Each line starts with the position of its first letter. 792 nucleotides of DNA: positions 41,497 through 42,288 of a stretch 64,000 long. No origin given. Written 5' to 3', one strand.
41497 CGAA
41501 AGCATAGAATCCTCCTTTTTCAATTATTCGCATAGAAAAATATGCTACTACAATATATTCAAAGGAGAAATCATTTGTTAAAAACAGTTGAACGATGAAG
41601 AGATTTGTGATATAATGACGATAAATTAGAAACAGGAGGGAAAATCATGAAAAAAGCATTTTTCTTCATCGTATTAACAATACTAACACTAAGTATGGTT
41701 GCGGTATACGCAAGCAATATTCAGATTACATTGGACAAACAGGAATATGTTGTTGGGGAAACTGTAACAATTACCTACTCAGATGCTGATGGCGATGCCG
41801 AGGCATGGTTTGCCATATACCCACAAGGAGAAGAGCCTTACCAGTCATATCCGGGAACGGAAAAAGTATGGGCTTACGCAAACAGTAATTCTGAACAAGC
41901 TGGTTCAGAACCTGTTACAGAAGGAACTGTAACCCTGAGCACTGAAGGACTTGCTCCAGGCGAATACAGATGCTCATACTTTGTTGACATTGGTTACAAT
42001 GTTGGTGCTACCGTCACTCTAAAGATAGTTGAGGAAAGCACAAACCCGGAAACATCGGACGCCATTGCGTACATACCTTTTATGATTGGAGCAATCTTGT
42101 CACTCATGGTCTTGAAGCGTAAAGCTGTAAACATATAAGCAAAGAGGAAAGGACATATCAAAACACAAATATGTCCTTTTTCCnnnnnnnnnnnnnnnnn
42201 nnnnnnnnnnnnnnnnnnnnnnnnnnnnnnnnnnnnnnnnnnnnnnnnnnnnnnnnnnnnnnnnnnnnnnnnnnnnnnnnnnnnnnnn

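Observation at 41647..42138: A family of sortase-B-type substrates (NP-x-T-[GSN]-D + TM + basic tail) scattered through the window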

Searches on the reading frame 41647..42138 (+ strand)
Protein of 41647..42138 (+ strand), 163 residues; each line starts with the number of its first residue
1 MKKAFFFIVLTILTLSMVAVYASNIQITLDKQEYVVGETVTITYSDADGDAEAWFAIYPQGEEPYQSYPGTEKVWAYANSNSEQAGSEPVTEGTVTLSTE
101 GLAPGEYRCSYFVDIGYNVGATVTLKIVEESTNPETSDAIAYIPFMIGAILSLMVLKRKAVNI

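Call 5: search_protein_families(library=ncbifam, proteins=[window:41647-42138:+], max_evalue=1)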
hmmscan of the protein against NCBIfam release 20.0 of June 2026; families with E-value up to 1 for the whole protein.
window:41647-42138:+ (163 aa): 2 families
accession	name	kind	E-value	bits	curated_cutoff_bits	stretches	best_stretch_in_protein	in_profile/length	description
NF040942.2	hypo_ExtJ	equivalog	0.036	14.4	52.5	1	1-48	1-46/77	selenite/tellurite reduction operon protein ExtJ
TIGR02059.1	swm_rep_I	domain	0.42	10.8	40.1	1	13-46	63-97/101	cyanobacterial long protein repeat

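Call 6: search_protein_families(library=pfam, proteins=[window:41647-42138:+], max_evalue=1)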
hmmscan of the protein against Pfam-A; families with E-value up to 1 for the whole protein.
window:41647-42138:+ (163 aa): 5 families
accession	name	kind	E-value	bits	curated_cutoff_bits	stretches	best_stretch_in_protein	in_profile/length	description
PF02752.27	Arrestin_C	-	0.039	14.7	27.7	1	24-44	6-26/137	Arrestin (or S-antigen), C-terminal domain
PF02690.20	Na_Pi_cotrans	-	0.045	14.2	29.1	1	110-159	70-114/137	Na+/Pi-cotransporter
PF03409.20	Glycoprotein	-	0.062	12.6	27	1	23-133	229-334/370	Transmembrane glycoprotein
PF09912.14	DUF2141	-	0.18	12.2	24.4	1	71-118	20-67/112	Uncharacterized protein conserved in bacteria (DUF2141)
PF16640.11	Big_3_5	-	0.32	12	35.5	0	81-108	36-64/88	Bacterial Ig-like domain (group 3)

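Call 7: find_encoding_contigs(protein=window:41647-42135:+, flank=10000, max_places=6)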
Protein window:41647-42135:+ (163 aa): 22 contigs read that carry it; 6 places shown.
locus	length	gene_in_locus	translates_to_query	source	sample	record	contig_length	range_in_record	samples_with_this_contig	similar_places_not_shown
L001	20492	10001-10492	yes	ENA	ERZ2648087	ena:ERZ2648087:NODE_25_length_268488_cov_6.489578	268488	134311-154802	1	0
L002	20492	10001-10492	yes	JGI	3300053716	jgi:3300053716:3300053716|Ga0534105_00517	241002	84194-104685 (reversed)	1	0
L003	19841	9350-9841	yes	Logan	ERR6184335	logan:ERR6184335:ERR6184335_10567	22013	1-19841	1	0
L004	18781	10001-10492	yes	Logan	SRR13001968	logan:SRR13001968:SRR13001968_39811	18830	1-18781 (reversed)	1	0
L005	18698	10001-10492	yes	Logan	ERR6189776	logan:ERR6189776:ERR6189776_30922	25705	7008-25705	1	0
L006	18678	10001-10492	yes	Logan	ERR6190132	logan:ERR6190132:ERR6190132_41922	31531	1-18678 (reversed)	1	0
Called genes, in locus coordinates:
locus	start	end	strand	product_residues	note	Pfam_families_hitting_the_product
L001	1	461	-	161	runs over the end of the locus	PF00583:Acetyltransf_1, PF13673:Acetyltransf_10 (weak), PF13508:Acetyltransf_7 (weak)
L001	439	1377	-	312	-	PF02729:OTCace_N, PF00185:OTCace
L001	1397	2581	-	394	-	PF00202:Aminotran_3, PF00155:Aminotran_1_2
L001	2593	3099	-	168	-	PF00696:AA_kinase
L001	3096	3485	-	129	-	PF00696:AA_kinase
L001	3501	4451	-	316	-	PF01118:Semialdhyde_dh, PF22698:Semialdhyde_dhC_1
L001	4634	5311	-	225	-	-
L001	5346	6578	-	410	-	-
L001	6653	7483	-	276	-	PF04055:Radical_SAM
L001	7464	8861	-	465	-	PF02900:LigB, PF01875:Memo (faint), PF01871:AMMECR1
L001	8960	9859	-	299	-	PF11155:DUF2935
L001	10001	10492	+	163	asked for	-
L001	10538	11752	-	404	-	PF00933:Glyco_hydro_3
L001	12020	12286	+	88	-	PF08765:Mor (faint)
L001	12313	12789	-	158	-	PF00583:Acetyltransf_1, PF13673:Acetyltransf_10, PF13508:Acetyltransf_7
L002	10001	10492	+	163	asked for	-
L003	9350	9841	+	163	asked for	-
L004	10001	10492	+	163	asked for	-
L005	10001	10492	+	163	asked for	-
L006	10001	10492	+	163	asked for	-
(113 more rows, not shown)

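Call 23: find_homologous_proteins(query=window:41647-42135:+, max_evalue=0.001)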
Query window:41647-42135:+ (163 aa): 3 proteins with E <= 0.001 among 66 candidates.
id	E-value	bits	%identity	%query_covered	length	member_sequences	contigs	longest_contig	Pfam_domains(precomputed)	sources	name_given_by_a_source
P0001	1.3e-99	348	99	100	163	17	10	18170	-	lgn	-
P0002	2.5e-39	153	47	99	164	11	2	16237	-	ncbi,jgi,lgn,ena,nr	ncbi:MAG TPA: hypothetical protein PLI11_00765 [Clostridia bacterium]|nr:hypothetical protein [Clost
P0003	1.0e-17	82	61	51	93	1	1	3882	-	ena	-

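Call 59: predict_structure(alignment_id=A5)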
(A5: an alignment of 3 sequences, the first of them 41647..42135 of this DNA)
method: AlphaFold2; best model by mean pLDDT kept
length: 163 residues; sequences in the alignment: 3
mean_pLDDT: 77.5   pTM: 0.64
mean pLDDT of the five models: 77.5, 60.6, 56.8, 44.8, 44.2
residues with pLDDT >= 90: 76; 70-90: 29; 50-70: 36; < 50: 22
segments of 3 or more residues with pLDDT < 50: 16-20, 136-144, 157-163
pLDDT, mean of each block of 10 residues (from residue 1): 60 50 79 93 91 93 86 94 92 95 94 80 92 52 51 49 41
secondary structure, 60 per line:
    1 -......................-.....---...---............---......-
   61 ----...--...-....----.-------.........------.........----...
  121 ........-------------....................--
elements in order: H2-23 E25-29 E33-35 E39-50 E54-59 E74-77 E90-98 E105-113 E118-128 H142-161

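Call 62: fold_search(model_id=the predicted structure, library=pdb)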
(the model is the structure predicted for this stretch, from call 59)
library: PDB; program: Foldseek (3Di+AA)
matches with E <= 10: 1984; with E <= 0.001: 20
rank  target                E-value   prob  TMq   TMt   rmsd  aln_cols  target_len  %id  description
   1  2p9r_A                2.4e-04  1.00  0.35  0.51   5.3       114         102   15  Human alpha2-macroglogulin is composed of multiple domains, as predicted by homology with complement component C3 (released 2007-08-21)
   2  8tvh_D                2.8e-04  1.00  0.32  0.42   5.4       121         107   22  Langya henipavirus postfusion F protein in complex with 4G5 Fab, local refinement of the viral membrane proximal regio (released 2024-05-08)
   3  5z7l_A                4.5e-04  1.00  0.43  0.61   5.6       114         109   16  Crystal structure of NDP52 SKICH region in complex with NAP1 (released 2019-01-02)
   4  6r5i_B                4.5e-04  1.00  0.31  0.09   8.4       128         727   16  The crystal structure of the Glycoside Hydrolase BglX from P. aeruginosa (released 2020-04-15)
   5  2p9r_B                5.4e-04  1.00  0.36  0.54   5.1       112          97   12  Human alpha2-macroglogulin is composed of multiple domains, as predicted by homology with complement component C3 (released 2007-08-21)
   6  6r5p_A                5.4e-04  1.00  0.31  0.09   7.4       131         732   13  The crystal structure of Glycoside Hydrolase BglX inactive mutant D286N from P. aeruginosa in complex with glucose (released 2020-04-15)
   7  7ptp_A                5.7e-04  1.00  0.36  0.09   9.3       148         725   14  In-situ structure of pentameric S-layer protein (released 2021-12-15)
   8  8wae_A                5.7e-04  1.00  0.35  0.47   4.8       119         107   13  Crystal structure of a novel porphyran-binding carbohydrate binding module (released 2024-09-11)
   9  8dke_P                6.1e-04  1.00  0.36  0.20   5.3       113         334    9  Cryo-EM structure of cystinosin in a cytosol-open state (released 2022-09-21)
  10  8i0z_N                6.1e-04  1.00  0.35  0.47   5.1       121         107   17  Structure of beta-arrestin2 in complex with a phosphopeptide corresponding to the human C5a anaphylatoxin chemotactic  (released 2023-05-17)
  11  6yx9_L                6.8e-04  1.00  0.32  0.44   5.7       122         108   24  Cryogenic human adiponectin receptor 2 (ADIPOR2) at 2.4 A resolution determined by Serial Crystallography (SSX) using  (released 2021-05-12)
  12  7ptu_A                7.2e-04  1.00  0.39  0.15   8.8       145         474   14  Structure of pentameric S-layer protein from Halofaerax volcanii (released 2021-12-15)
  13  8btk_TB               7.2e-04  0.96  0.23  0.23  16.7       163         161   13  Structure of the TRAP complex with the Sec translocon and a translating ribosome (released 2023-05-24)
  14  9cu6_L                8.1e-04  0.99  0.32  0.43   5.4       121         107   21  LJF-034 Fab in complex with HIV Env JRFL NFL TD CC3+ trimer and 35O22 Fab (released 2025-05-21)
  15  5jpm_A                8.6e-04  1.00  0.40  0.12   4.3       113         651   10  Structure of the complex of human complement C4 with MASP-2 rebuilt using iMDFF (released 2016-08-10)
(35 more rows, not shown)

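Call 65: find_related_loci(query=A5, collection=metagenome_contigs, flank=10000)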
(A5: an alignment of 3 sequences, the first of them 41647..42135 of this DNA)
Query A5 (163 aa) in metagenome_contigs; peptide patterns used: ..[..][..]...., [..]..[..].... (x = any residue, [..] = any of these).
190 stretches matched a pattern; 4 encode a relative of the query (tblastn E <= 1e-3); 4 distinct loci.
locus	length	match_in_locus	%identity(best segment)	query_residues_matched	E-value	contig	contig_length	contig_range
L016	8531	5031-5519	99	1-163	7e-108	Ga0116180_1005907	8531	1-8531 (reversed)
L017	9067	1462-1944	48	1-161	6e-46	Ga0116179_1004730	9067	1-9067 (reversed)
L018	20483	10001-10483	48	1-161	8e-46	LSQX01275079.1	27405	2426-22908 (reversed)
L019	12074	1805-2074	24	27-130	1e-5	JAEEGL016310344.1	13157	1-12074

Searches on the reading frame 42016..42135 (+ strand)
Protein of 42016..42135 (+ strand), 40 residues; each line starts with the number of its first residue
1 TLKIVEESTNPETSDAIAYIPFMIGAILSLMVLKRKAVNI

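Call 51: search_protein_families(library=ncbifam, proteins=[window:42016-42135:+], max_evalue=10)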
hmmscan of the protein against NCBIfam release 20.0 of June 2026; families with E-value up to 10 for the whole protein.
seq(40 aa): 0 families
